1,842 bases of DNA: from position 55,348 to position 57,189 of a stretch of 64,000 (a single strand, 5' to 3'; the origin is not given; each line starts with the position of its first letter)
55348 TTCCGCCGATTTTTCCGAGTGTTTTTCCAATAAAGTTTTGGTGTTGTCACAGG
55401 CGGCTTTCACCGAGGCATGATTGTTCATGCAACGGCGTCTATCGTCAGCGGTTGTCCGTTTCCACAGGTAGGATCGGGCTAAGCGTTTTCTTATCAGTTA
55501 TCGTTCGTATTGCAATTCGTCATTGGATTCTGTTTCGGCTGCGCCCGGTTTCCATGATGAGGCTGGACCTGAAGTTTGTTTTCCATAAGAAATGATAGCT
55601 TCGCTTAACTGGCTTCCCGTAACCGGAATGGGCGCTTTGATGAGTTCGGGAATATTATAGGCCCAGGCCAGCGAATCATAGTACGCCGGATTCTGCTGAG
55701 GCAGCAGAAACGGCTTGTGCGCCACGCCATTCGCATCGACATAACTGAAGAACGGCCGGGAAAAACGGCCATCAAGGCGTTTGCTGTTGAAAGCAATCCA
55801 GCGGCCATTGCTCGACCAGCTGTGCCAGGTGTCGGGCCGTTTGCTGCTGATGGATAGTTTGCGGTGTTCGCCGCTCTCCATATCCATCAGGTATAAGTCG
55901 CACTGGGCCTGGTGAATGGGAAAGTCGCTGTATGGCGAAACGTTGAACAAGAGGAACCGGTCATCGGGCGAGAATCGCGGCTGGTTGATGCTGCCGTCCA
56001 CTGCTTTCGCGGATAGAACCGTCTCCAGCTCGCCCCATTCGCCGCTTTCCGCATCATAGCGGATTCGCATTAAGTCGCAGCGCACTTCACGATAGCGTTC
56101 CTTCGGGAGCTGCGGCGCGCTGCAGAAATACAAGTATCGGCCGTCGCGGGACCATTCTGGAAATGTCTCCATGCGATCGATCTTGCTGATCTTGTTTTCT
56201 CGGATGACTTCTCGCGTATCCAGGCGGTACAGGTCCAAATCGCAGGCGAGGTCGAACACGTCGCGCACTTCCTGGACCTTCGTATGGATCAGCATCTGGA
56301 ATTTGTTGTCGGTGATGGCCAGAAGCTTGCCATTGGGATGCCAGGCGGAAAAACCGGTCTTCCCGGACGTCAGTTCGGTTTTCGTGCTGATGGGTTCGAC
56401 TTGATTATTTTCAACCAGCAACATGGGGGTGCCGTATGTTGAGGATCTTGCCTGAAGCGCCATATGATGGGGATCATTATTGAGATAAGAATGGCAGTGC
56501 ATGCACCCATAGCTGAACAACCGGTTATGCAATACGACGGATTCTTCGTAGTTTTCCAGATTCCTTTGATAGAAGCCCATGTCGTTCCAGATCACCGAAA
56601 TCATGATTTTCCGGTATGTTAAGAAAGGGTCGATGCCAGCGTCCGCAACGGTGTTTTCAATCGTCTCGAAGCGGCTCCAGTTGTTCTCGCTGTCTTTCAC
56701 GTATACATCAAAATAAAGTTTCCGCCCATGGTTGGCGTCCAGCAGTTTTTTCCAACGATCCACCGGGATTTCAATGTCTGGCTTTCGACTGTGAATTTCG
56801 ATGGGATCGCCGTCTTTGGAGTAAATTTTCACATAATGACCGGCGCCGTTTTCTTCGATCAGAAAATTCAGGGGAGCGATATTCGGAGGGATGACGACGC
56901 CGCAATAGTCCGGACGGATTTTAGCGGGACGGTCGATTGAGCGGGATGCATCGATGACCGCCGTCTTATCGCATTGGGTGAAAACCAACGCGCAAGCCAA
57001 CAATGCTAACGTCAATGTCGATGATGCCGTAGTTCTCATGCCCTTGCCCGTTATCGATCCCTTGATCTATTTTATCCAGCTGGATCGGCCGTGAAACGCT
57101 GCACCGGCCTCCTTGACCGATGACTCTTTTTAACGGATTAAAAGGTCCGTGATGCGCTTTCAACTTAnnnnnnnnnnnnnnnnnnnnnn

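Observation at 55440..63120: Tandemly duplicated two-gene module: polytopic membrane/TPR protein plus secreted PD40 beta-propeller protein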

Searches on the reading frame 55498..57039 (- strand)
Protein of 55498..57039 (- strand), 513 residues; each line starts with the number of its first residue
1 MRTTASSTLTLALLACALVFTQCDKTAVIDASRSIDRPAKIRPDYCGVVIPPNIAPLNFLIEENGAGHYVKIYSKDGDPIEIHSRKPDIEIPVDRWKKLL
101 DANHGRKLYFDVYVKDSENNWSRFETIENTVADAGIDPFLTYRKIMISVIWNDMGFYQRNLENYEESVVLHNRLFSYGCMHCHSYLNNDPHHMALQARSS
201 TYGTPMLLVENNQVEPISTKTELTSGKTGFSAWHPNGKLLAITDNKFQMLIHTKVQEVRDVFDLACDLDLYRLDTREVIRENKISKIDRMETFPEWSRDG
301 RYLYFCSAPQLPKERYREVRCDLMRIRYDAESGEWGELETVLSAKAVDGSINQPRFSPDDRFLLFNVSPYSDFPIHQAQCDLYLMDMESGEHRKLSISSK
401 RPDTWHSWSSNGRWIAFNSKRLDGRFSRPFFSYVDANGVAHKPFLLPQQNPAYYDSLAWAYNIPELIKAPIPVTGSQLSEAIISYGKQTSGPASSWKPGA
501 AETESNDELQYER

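Call 3: search_protein_families(library=pfam, proteins=[window:55498-57039:-], max_evalue=1)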
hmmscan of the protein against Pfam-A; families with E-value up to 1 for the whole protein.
window:55498-57039:- (513 aa): 3 families
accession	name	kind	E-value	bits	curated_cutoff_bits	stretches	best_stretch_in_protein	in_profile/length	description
PF07676.18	PD40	-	6.9e-13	48.6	20.9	2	395-421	3-29/38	WD40-like Beta Propeller Repeat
PF00930.27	DPPIV_N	-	0.031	13.5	22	1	357-418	1-60/354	Dipeptidyl peptidase IV (DPP IV) N-terminal region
PF11225.14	DUF3024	-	0.057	14.1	24.9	0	295-335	32-72/112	Domain of unknown function (DUF3024)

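Call 4: search_protein_families(library=ncbifam, proteins=[window:55498-57039:-], max_evalue=1)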
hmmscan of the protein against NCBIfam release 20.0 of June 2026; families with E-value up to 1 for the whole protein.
window:55498-57039:- (513 aa): 3 families
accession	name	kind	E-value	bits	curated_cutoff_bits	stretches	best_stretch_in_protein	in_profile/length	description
TIGR02800.1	propeller_TolB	equivalog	2e-09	36.9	343.15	1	349-422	235-300/418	Tol-Pal system beta propeller repeat protein TolB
NF053518.1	DipepPtdsDpp5Prph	equivalog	6.9e-05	21.6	900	1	378-424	225-271/655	dipeptidyl-peptidase Dpp5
NF002183.0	PRK01029.1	equivalog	7.7e-05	21.9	405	1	322-420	256-346/429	Tol-Pal system protein TolB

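Call 11: search_solved_structures(query=window:55498-57039:-, max_evalue=10)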
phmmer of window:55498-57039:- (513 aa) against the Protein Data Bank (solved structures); distinct sequences matched with E-value up to 10: 2.
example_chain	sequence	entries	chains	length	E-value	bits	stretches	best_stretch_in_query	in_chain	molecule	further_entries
2ojh_A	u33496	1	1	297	7.9e-06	27.7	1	378-422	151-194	Uncharacterized protein Atu1656/AGR_C_3050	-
8eoz_B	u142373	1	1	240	1.5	10.4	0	111-148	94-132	C3HR3_4r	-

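Call 12: find_homologous_proteins(query=window:55498-57039:-)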
Query window:55498-57039:- (513 aa): 4013 proteins with E <= 0.001 among 8000 candidates; the best 120 are listed.
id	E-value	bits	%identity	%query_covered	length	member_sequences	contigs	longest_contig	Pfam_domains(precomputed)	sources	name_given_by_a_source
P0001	0.0e+0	1192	100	98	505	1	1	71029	PF26549.1,PF26550.2,PF07676.19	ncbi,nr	ncbi:PD40 domain-containing protein [Candidatus Sumerlaeota bacterium]|nr:PD40 domain-containing pro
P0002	7.7e-286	967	79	100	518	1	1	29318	PF26549.1,PF26550.2,PF07676.19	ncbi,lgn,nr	ncbi:MAG: PD40 domain-containing protein [Pirellulales bacterium]|nr:PD40 domain-containing protein 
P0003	3.4e-260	882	72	99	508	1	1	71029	PF26549.1,PF26550.2,PF07676.19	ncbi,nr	ncbi:PD40 domain-containing protein [Candidatus Sumerlaeota bacterium]|nr:PD40 domain-containing pro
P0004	6.8e-242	822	68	98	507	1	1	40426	PF26549.1,PF26550.2,PF07676.19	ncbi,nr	ncbi:PD40 domain-containing protein [Candidatus Sumerlaeota bacterium]|nr:PD40 domain-containing pro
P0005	3.0e-231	786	65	100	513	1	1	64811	PF26549.1,PF26550.2,PF07676.19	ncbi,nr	ncbi:PD40 domain-containing protein [Candidatus Sumerlaeota bacterium]|nr:PD40 domain-containing pro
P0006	2.3e-215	734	63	96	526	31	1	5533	PF26549.1,PF26550.2,PF07676.19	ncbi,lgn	-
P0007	4.1e-215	733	63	98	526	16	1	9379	PF26549.1,PF26550.2,PF07676.19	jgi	-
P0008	2.2e-213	727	63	95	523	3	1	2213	PF26549.1,PF26550.2,PF07676.19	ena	-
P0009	1.2e-209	715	63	96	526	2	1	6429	PF26549.1,PF26550.2,PF07676.19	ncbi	-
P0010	1.4e-209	715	60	98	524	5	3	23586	PF26549.1,PF26550.2,PF07676.19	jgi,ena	-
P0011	1.7e-208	711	60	98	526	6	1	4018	PF26549.1,PF26550.2,PF07676.19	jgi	-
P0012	4.2e-207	707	62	92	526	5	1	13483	PF26549.1,PF26550.2,PF07676.19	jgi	-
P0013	1.6e-206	705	62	93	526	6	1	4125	PF26549.1,PF26550.2,PF07676.19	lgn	-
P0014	1.6e-206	705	62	93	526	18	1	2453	PF26549.1,PF26550.2,PF07676.19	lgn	-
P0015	4.1e-206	703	61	94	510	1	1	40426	PF26549.1,PF26550.2,PF07676.19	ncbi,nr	ncbi:PD40 domain-containing protein [Candidatus Sumerlaeota bacterium]|nr:PD40 domain-containing pro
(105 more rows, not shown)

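Call 21: find_encoding_contigs(protein=P0001, flank=10000, max_places=2)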
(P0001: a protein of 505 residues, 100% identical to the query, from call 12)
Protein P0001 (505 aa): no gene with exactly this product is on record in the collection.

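Call 22: find_encoding_contigs(protein=P0015, flank=10000, max_places=2)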
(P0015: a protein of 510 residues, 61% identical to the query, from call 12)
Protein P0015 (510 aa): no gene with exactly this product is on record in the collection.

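Call 29: predict_structure(alignment_id=A3)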
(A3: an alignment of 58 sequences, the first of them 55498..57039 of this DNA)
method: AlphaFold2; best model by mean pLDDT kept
length: 513 residues; sequences in the alignment: 58
mean_pLDDT: 89.9   pTM: 0.89
mean pLDDT of the five models: 89.9, 89.2, 89.1, 89.1, 88.7
residues with pLDDT >= 90: 375; 70-90: 83; 50-70: 42; < 50: 13
segments of 3 or more residues with pLDDT < 50: 503-513
pLDDT, mean of each block of 10 residues (from residue 1): 63 75 60 92 98 98 96 97 97 98 98 95 98 98 81 92 97 92 93 94 94 93 85 97 88 68 89 92 89 97 96 89 97 95 98 97 97 87 98 97 96 97 92 97 98 89 96 97 76 59 44 40
secondary structure, 60 per line:
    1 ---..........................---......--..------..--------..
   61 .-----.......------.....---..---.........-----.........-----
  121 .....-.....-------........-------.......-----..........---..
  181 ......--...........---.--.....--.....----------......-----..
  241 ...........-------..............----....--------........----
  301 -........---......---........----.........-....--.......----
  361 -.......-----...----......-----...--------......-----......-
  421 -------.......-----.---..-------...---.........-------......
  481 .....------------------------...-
elements in order: H4-29 E33-38 E59-61 E67-73 E80-84 H93-101 E107-115 E121-125 E127-131 E139-146 E154-160 E166-171 H172-175 E179-186 E189-199 E206-210 E213-217 E228-233 E239-251 E259-272 E277-280 E289-296 E302-309 H313-318 E322-329 E334-342 H344-347 E350-356 E362-368 E381-386 E392-394 E403-408 E414-419 E428-434 E459-467 H475-485

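Call 67: search_protein_families(library=padloc, proteins=[window:55498-57039:-], max_evalue=0.01)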
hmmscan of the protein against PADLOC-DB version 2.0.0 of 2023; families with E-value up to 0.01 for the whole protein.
window:55498-57039:- (513 aa): 0 families

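Call 71: search_solved_structures(query=A3, max_evalue=1)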
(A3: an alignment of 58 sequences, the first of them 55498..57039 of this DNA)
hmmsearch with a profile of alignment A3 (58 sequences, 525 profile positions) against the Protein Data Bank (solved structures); distinct sequences matched with E-value up to 1: 16.
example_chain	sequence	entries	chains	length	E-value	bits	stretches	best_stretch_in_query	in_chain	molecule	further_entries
2ojh_A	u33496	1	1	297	3.1e-05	25.6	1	383-427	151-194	Uncharacterized protein Atu1656/AGR_C_3050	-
5yzm_A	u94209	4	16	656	0.11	14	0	352-371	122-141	Acyl-peptide hydrolase, putative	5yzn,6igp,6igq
5yzo_A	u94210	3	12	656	0.11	14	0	352-371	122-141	Acyl-peptide hydrolase, putative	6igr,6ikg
7mx5_A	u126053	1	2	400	0.15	13.5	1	358-426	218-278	Tol-Pal system protein TolB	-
3bws_A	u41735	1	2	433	0.22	13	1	271-370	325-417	protein Lp49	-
4r40_A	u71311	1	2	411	0.22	12.9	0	358-424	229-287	Protein TolB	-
4pwz_A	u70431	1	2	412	0.22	12.9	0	358-424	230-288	Protein TolB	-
6pnv_A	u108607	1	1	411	0.44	12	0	358-426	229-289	Tol-Pal system protein TolB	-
1crz_A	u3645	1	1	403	0.59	11.5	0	358-426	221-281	TOLB PROTEIN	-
4jml_A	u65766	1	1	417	0.59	11.5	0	358-426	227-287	Protein TolB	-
2w8b_B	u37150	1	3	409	0.61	11.5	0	358-426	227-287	PROTEIN TOLB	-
2hqs_A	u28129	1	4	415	0.61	11.5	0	358-426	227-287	Protein tolB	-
7nst_E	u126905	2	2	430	0.64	11.4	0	358-426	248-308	Tol-Pal system protein TolB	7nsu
2w8b_A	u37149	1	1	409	0.64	11.4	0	358-426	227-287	PROTEIN TOLB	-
3iax_A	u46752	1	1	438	0.71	11.3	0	358-426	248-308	Protein tolB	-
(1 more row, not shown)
